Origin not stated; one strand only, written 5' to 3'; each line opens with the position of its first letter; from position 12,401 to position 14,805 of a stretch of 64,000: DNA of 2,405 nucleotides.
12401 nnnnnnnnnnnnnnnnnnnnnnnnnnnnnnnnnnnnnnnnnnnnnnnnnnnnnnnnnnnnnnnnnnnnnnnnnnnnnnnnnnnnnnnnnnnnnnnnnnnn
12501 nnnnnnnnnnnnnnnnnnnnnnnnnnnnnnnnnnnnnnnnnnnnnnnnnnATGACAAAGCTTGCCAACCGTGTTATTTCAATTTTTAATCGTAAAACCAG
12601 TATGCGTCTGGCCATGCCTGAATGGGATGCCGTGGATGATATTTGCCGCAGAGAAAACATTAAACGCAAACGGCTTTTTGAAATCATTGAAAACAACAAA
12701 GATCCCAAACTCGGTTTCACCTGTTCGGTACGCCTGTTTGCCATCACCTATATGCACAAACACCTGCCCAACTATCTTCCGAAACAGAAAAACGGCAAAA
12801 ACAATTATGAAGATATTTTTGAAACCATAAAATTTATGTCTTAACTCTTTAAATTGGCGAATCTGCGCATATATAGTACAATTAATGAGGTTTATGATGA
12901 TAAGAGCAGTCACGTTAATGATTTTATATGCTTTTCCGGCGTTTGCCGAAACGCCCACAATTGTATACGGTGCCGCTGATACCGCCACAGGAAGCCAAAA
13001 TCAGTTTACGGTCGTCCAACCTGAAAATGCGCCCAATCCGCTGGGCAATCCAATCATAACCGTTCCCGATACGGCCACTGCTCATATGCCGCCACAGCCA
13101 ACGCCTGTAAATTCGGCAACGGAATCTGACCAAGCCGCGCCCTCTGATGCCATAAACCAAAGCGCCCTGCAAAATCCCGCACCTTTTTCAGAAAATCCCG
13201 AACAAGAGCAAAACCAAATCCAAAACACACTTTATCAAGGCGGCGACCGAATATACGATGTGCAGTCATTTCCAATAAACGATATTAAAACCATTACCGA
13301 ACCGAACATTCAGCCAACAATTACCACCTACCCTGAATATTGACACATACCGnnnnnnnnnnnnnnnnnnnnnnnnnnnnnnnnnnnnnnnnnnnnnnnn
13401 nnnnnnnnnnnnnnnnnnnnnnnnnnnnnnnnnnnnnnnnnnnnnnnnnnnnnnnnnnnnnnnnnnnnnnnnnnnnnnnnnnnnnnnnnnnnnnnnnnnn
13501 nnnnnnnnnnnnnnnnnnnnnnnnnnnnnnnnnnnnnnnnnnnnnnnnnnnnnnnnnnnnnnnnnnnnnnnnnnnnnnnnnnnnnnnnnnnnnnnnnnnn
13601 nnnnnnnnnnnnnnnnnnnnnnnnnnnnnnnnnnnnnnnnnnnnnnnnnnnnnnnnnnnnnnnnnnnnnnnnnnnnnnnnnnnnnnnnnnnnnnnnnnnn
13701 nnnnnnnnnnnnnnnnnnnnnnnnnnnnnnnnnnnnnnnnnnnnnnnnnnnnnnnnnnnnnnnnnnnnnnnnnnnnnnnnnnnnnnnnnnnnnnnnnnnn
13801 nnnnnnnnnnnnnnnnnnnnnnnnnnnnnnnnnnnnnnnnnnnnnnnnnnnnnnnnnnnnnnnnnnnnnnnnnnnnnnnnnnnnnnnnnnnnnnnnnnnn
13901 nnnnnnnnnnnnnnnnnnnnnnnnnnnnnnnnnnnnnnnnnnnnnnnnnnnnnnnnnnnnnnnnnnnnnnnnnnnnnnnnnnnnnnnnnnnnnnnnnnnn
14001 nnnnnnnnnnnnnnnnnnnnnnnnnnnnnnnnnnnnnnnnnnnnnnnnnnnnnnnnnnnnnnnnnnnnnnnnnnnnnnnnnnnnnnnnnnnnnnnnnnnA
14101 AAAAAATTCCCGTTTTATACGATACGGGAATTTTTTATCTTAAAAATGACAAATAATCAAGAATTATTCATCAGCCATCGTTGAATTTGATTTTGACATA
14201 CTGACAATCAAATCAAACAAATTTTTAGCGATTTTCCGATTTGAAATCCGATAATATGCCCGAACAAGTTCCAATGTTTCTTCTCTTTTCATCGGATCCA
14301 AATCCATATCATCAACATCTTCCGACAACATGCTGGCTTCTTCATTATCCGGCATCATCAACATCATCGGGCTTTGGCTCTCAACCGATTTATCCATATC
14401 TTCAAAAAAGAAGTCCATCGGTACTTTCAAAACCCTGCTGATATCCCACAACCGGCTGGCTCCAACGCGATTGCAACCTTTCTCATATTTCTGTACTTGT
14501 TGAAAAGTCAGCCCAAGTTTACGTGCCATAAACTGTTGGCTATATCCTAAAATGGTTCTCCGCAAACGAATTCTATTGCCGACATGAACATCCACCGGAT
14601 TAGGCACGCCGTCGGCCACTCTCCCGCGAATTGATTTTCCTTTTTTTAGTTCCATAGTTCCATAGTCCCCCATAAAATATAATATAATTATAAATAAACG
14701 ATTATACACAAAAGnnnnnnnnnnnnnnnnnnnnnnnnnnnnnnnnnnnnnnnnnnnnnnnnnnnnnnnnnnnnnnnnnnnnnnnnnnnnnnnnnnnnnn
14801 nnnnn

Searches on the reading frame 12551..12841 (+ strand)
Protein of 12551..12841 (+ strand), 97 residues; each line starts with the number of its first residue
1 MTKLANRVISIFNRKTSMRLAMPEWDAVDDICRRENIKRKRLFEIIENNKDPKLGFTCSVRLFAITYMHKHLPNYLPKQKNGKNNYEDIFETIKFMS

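Call 9: search_protein_families(library=pfam, proteins=[window:12551-12841:+], max_evalue=0.01)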
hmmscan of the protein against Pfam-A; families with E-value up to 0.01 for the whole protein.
seq(97 aa): 1 family
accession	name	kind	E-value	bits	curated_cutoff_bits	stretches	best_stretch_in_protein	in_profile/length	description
PF13467.12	RHH_4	-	1.8e-07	31.6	25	1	6-67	3-66/67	Ribbon-helix-helix domain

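Call 10: find_encoding_contigs(protein=window:12551-12841:+, flank=3000, max_places=6)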
Protein seq(97 aa) (97 aa): 23 contigs read that carry it; 6 places shown.
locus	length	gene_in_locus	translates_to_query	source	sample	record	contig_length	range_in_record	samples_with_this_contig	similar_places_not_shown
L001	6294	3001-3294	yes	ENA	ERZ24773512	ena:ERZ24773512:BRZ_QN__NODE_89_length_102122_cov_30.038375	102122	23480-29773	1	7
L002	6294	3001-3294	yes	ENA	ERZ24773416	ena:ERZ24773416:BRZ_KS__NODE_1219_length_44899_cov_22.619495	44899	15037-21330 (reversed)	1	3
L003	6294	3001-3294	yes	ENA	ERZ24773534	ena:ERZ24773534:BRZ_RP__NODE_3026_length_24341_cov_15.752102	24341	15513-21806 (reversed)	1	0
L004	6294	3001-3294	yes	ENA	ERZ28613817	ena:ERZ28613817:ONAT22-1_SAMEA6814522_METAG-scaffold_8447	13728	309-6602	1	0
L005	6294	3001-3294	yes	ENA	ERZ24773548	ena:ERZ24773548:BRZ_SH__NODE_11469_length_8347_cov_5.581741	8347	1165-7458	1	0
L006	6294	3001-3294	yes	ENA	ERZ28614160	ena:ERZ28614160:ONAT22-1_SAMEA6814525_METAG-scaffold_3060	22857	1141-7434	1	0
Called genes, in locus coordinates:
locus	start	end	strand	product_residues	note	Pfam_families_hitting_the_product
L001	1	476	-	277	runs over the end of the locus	PF00181:Ribosomal_L2_N, PF03947:Ribosomal_L2_C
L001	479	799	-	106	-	PF00276:Ribosomal_L23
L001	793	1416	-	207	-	PF00573:Ribosomal_L4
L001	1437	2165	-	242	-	PF00297:Ribosomal_L3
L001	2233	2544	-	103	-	PF00338:Ribosomal_S10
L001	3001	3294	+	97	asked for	PF13467:RHH_4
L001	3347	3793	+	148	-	-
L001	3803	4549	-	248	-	PF02390:Methyltransf_4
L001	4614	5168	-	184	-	PF01381:HTH_3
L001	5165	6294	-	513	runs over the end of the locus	PF20154:LNT_N, PF00795:CN_hydrolase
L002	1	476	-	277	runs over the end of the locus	PF00181:Ribosomal_L2_N, PF03947:Ribosomal_L2_C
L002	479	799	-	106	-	PF00276:Ribosomal_L23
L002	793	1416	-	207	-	PF00573:Ribosomal_L4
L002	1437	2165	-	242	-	PF00297:Ribosomal_L3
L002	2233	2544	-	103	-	PF00338:Ribosomal_S10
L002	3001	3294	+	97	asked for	PF13467:RHH_4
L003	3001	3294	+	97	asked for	PF13467:RHH_4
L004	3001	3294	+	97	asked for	PF13467:RHH_4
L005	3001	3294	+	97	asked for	PF13467:RHH_4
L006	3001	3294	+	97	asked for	PF13467:RHH_4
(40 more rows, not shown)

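Call 12: find_homologous_proteins(query=window:12551-12841:+, max_evalue=0.001)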
Query seq(97 aa) (97 aa): 95 proteins with E <= 0.001 among 95 candidates.
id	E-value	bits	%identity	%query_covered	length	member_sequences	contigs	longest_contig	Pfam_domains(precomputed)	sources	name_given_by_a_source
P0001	1.3e-59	216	100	100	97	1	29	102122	PF13467.13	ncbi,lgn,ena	-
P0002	8.6e-51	188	87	100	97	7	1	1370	PF13467.13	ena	-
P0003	2.3e-49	183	84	100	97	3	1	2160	PF13467.13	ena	-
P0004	9.7e-42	159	75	100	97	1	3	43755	PF13467.13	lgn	-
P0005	3.3e-41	157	76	100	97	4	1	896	PF13467.13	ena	-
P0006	6.9e-39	149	72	100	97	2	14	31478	PF13467.13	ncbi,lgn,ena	-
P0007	7.3e-37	143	69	100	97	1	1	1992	PF13467.13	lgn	-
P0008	1.0e-36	142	67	100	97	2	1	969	PF13467.13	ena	-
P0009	9.0e-36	139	67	100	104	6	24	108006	PF13467.13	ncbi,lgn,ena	-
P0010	3.6e-35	138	68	100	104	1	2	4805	PF13467.13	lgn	-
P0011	4.7e-35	137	70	100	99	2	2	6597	PF13467.13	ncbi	-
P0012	8.6e-35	136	70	100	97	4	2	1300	PF13467.13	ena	-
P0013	1.2e-34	136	70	100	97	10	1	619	PF13467.13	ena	-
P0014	2.5e-34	135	62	100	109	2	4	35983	PF13467.13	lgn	-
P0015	2.8e-34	135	65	100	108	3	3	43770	PF13467.13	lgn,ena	-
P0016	3.9e-34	134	70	99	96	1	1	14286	PF13467.13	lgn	-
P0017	3.9e-34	134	70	99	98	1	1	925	PF13467.13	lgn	-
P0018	5.4e-34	134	69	99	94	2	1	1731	PF13467.13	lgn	-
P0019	5.8e-34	134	66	100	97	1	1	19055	PF13467.13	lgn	-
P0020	7.9e-34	133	69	100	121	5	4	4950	PF13467.13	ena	-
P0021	9.3e-34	133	65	100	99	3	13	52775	PF13467.13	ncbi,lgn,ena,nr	ncbi:MAG: ribbon-helix-helix domain-containing protein [Alphaproteobacteria bacterium]|nr:ribbon-hel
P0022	1.7e-33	132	67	100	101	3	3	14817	PF13467.13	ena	-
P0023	3.4e-33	131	67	100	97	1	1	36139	PF13467.13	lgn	-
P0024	4.3e-33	131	70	100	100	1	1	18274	PF13467.13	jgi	-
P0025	1.1e-32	130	65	100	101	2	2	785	PF13467.13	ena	-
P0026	1.2e-32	129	86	71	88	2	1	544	PF13467.13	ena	-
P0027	1.9e-32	129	66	100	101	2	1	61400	PF13467.13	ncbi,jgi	-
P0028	4.1e-32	128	66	100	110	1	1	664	PF13467.13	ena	-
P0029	6.1e-32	127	67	100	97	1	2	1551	PF13467.13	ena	-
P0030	6.2e-32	127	68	100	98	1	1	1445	PF13467.13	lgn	-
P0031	8.9e-32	127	65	100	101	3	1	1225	PF13467.13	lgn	-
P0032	1.0e-31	126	63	100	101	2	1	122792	PF13467.13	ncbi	-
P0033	1.3e-31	126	64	100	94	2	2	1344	PF13467.13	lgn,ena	-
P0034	1.5e-31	126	64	100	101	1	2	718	PF13467.13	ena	-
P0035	2.1e-31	125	62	100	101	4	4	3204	PF13467.13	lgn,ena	-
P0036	2.3e-31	125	64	100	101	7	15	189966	PF13467.13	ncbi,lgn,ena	-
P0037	2.5e-31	125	67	100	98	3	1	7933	PF13467.13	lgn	-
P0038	2.6e-31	125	67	99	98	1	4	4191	PF13467.13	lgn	-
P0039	3.3e-30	122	61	100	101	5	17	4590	PF13467.13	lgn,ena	-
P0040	4.7e-30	121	63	100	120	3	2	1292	PF13467.13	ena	-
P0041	1.1e-28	117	60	100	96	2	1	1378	PF13467.13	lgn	-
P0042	2.1e-28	116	58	100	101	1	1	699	PF13467.13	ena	-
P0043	3.1e-27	112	57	100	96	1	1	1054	PF13467.13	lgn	-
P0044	9.4e-27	111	60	100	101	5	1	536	PF13467.13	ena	-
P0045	8.2e-26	108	57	97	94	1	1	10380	PF13467.13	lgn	-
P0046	1.6e-25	107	68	76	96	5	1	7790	PF13467.13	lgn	-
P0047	1.6e-25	107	58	97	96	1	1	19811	PF13467.13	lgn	-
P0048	2.0e-25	106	68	76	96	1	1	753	PF13467.13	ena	-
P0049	2.4e-25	106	57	97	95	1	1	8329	PF13467.13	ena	-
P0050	3.7e-25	105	56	97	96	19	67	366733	PF13467.13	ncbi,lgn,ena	-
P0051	4.0e-25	105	52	97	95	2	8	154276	PF13467.13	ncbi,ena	-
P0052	5.9e-25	105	57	100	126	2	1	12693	PF13467.13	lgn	-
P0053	6.1e-25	105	70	72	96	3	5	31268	PF13467.13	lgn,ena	-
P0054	7.3e-25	105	57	97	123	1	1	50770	PF13467.13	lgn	-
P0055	8.7e-25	104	57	97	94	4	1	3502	PF13467.13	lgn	-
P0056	1.0e-24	104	57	97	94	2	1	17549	PF13467.13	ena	-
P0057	1.5e-24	104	57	97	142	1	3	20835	PF13467.13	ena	-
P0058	2.4e-24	103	57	97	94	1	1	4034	PF13467.13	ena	-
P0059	2.9e-24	103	70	72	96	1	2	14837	PF13467.13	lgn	-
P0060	3.0e-24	103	66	76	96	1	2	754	PF13467.13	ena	-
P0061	5.1e-24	102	65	76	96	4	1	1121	PF13467.13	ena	-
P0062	9.4e-24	101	69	72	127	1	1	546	PF13467.13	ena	-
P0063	9.9e-24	101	56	97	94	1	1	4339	PF13467.13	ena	-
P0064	1.7e-23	100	56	97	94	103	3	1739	PF13467.13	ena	-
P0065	2.1e-23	100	72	69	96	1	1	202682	PF13467.13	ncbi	-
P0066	2.9e-23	99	58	97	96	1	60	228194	PF13467.13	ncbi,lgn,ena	-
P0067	3.1e-23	99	65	74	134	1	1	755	PF13467.13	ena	-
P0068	3.2e-23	99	70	69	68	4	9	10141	PF13467.13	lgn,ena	-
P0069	4.3e-23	99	67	72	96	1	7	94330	PF13467.13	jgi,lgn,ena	-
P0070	5.4e-23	99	57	97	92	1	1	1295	PF13467.13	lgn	-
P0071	6.8e-23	98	56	97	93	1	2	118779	PF13467.13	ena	-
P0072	6.9e-23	98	55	97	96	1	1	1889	PF13467.13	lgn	-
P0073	1.2e-22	97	55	97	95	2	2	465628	PF13467.13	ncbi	-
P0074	4.9e-22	95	64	76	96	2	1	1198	PF13467.13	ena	-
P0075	2.5e-21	93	54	97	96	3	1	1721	PF13467.13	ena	-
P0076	3.0e-21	93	56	97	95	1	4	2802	PF13467.13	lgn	-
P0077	3.3e-21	93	73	64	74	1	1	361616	PF13467.13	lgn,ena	-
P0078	3.9e-20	89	56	86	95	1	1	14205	PF13467.13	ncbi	-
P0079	4.0e-20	89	48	99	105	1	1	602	PF13467.13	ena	-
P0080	4.8e-20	89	64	71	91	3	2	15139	PF13467.13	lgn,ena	-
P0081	2.5e-19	87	70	62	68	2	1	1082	PF13467.13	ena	-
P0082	3.6e-19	86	61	63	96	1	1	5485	PF13467.13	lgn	-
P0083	9.7e-19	85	49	100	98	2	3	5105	PF13467.13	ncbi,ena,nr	ncbi:MAG: ribbon-helix-helix domain-containing protein [Alphaproteobacteria bacterium]|nr:ribbon-hel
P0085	1.7e-17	81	48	100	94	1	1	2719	PF13467.13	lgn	-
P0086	2.2e-17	81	73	57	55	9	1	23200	PF13467.13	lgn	-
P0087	3.2e-17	80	53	89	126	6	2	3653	PF13467.13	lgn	-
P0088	5.7e-17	79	72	56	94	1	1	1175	PF13467.13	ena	-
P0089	6.1e-17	79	72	56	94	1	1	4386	PF13467.13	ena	-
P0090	1.1e-16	78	72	56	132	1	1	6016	PF13467.13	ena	-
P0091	1.7e-16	78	74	55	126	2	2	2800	PF13467.13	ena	-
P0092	2.3e-16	77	70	56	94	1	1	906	PF13467.13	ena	-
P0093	2.1e-15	74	50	97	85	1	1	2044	PF13467.13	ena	-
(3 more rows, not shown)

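Call 14: find_related_loci(query=A2, collection=genome_contigs, flank=3000)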
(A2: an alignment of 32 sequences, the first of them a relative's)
Query A2 (97 aa) in genome_contigs; peptide patterns used: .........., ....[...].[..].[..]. (x = any residue, [..] = any of these).
96 stretches matched a pattern; 71 encode a relative of the query (tblastn E <= 1e-3); 69 distinct loci.
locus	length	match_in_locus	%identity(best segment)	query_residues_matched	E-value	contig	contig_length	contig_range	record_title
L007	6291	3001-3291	88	1-97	2e-56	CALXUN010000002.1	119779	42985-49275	MAG: uncultured Alphaproteobacteria bacterium isolate BRZ_FB__bin86 genome assembly, contig: BRZ_FB__NODE_169_length_119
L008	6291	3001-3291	88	1-97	2e-56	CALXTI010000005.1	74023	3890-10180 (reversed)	MAG: uncultured Alphaproteobacteria bacterium isolate BRZ_LA__bin12 genome assembly, contig: BRZ_LA__NODE_178_length_740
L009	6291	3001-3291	86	1-97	5e-55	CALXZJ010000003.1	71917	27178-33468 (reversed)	MAG: uncultured Alphaproteobacteria bacterium isolate BRZ_EQ__bin53 genome assembly, contig: BRZ_EQ__NODE_844_length_719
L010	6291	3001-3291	72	1-97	2e-45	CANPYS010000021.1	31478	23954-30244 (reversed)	MAG: uncultured Alphaproteobacteria bacterium isolate Lapin-001__bin79 genome assembly, contig: Lapin-001__NODE_1737_len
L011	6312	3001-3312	67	1-97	3e-42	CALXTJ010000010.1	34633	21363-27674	MAG: uncultured Alphaproteobacteria bacterium isolate BRZ_KS__bin114 genome assembly, contig: BRZ_KS__NODE_1866_length_3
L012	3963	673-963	69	1-97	6e-41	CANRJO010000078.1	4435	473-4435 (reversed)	MAG: uncultured Alphaproteobacteria bacterium isolate Lapin-021__bin60 genome assembly, contig: Lapin-021__NODE_24557_le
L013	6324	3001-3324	66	1-97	8e-41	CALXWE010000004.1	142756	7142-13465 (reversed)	MAG: uncultured Alphaproteobacteria bacterium isolate BRZ_SP__bin53 genome assembly, contig: BRZ_SP__NODE_89_length_1427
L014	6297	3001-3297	65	1-97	2e-39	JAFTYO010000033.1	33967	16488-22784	MAG: Alphaproteobacteria bacterium isolate RGIG4267 Roe_deer_Colon.Co__c1511169, whole genome shotgun sequence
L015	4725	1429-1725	65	1-97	2e-39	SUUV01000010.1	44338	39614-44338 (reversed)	MAG: Alphaproteobacteria bacterium isolate SIG55 NODE_18880_length_44338_cov_2.862274, whole genome shotgun sequence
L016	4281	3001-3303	62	1-97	7e-38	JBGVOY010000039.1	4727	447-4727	MAG: Alphaproteobacteria bacterium isolate fecal_MAG_20 fecal_MAG_20_contig_0039, whole genome shotgun sequence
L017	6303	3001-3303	63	1-97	2e-37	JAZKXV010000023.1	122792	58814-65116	MAG: Alphaproteobacteria bacterium isolate T1900045114_TC20190108.MAGScoT_cleanbin_000007 SGB_4803_k141_338459, whole ge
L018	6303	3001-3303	63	1-97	1e-36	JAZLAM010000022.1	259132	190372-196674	MAG: Alphaproteobacteria bacterium isolate T1900045076_TC20190070.MAGScoT_cleanbin_000006 SGB_4637_k141_2643934, whole g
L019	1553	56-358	58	1-97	8e-37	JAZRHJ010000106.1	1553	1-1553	MAG: Alphaproteobacteria bacterium isolate T1900045482_YK20190176.MAGScoT_cleanbin_000025 SGB_7325_k141_1227273, whole g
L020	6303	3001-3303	64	1-97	4e-38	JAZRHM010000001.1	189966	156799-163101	MAG: Alphaproteobacteria bacterium isolate T1900045481_YK20190175.MAGScoT_cleanbin_000003 SGB_7321_k141_2063406, whole g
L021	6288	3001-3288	60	1-97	4e-34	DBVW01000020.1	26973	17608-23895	MAG TPA_asm: Alphaproteobacteria bacterium UBA1254 UBA1254_contig_129345, whole genome shotgun sequence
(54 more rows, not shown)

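Call 40: search_solved_structures(query=A2, max_evalue=1, show_alignments=2)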
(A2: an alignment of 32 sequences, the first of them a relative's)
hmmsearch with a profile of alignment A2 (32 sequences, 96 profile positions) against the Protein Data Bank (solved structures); distinct sequences matched with E-value up to 1: 1.
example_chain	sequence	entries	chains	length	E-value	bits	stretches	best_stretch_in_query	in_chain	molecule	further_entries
3kk4_A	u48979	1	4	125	0.0084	19.2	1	5-69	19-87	uncharacterized protein BP1543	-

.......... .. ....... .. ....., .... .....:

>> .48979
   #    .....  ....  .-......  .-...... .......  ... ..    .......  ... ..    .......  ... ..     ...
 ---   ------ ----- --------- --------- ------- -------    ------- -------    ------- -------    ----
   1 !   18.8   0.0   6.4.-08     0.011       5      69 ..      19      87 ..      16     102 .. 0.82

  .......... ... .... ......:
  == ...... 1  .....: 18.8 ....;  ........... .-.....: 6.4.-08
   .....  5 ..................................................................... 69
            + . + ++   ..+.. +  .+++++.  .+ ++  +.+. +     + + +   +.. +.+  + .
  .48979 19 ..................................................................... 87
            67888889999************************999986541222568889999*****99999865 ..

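Call 70: predict_structure(alignment_id=A2)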
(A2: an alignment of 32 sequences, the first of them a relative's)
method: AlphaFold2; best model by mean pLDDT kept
length: 97 residues; sequences in the alignment: 32
mean_pLDDT: 79.8   pTM: 0.75
mean pLDDT of the five models: 79.8, 79.7, 78.6, 78.5, 73.1
residues with pLDDT >= 90: 40; 70-90: 28; 50-70: 24; < 50: 5
segments of 3 or more residues with pLDDT < 50: 1-5
pLDDT, mean of each block of 10 residues (from residue 1): 50 70 91 89 92 91 92 63 75 86
secondary structure, 60 per line:
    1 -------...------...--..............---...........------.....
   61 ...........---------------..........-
elements in order: E8-10 E17-19 H22-35 H39-49 H56-71 H87-96

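Call 72: fold_search(model_id=the predicted structure, library=pdb)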
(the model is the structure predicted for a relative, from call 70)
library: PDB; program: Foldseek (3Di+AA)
matches with E <= 10: 35; with E <= 0.001: 0
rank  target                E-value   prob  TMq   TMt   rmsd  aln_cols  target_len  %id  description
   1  3kk4_A                2.3e-01  0.97  0.48  0.39   3.6        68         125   22  uncharacterized protein BP1543 from Bordetella pertussis Tohama I (released 2009-11-17)
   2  3jco_M                2.8e+00  0.16  0.38  0.13   4.9        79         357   13  Structure of yeast 26S proteasome in M1 state derived from Titan dataset (released 2016-06-15)
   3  8vjl_B                3.5e+00  0.09  0.35  0.30   9.7       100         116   12  SpoIVFB:pro-sigmaK complex (released 2024-10-02)
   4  4cr2_M                3.7e+00  0.11  0.35  0.11   6.1        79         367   15  Deep classification of a large cryo-EM dataset defines the conformational landscape of the 26S proteasome (released 2014-04-02)
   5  4hrg_B                4.6e+00  0.04  0.24  0.22  12.1        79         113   11  Crystal Structure of p11-Annexin A2(N-terminal) Fusion Protein in Complex with AHNAK1 Peptide (released 2013-03-06)
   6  4qe7                  5.8e+00  0.04  0.23  0.26   8.9        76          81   13  Open MthK pore structure soaked in 10 mM Ba2+/100 mM Na+ (released 2014-07-09)
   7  9nyi_A                6.1e+00  0.08  0.28  0.11   8.6        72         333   11  Structure of HalA in complex with oligodeoxyadenylate (released 2025-05-07)
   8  4qe9                  6.1e+00  0.04  0.23  0.26   8.9        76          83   13  Open MthK pore structure soaked in 10 mM Ba2+/100 mM K+ (released 2014-07-09)
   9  7v35_R                6.1e+00  0.03  0.25  0.08  12.2        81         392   11  Cryo-EM structure of the GIPR/GLP-1R/GCGR triagonist peptide 20-bound human GCGR-Gs complex (released 2022-03-02)
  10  4hrg_A                6.5e+00  0.06  0.28  0.25   9.1        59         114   10  Crystal Structure of p11-Annexin A2(N-terminal) Fusion Protein in Complex with AHNAK1 Peptide (released 2013-03-06)
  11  9h4n_s2               6.5e+00  0.04  0.23  0.18  11.2       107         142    9  RPL13 (eL13)-mutant 80S ribosome from mouse (released 2025-11-05)
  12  9u4m_B                6.9e+00  0.08  0.29  0.10   9.4        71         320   10  Focused refinement of 19S in the substrate-engaged human 26S proteasome bound to midnolin with RPT6 at top of spiral s (released 2026-03-25)
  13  3ldd                  6.9e+00  0.05  0.24  0.26   8.7        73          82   12  High resolution open MthK pore structure crystallized in 100 mM K+ and further soaked in 99 mM Na+/1 mM K+. (released 2010-08-11)
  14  3ous                  6.9e+00  0.05  0.24  0.27   8.5        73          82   11  MthK channel pore T59A mutant (released 2011-01-12)
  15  5vfr_A                7.2e+00  0.11  0.39  0.14   4.4        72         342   10  Nucleotide-driven Triple-state Remodeling of the AAA-ATPase Channel in the Activated Human 26S Proteasome (released 2018-07-18)
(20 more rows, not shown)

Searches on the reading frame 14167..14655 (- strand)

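Call 9: search_protein_families(library=pfam, proteins=[window:14167-14655:-], max_evalue=0.01)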
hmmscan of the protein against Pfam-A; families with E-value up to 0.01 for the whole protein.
seq(163 aa): 2 families
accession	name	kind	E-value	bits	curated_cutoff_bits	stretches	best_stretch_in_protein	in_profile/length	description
PF01381.28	HTH_3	-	4.8e-10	39.8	23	1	29-83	1-55/55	Helix-turn-helix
PF13560.12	HTH_31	-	0.0094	16.7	27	0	25-79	2-57/64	Helix-turn-helix domain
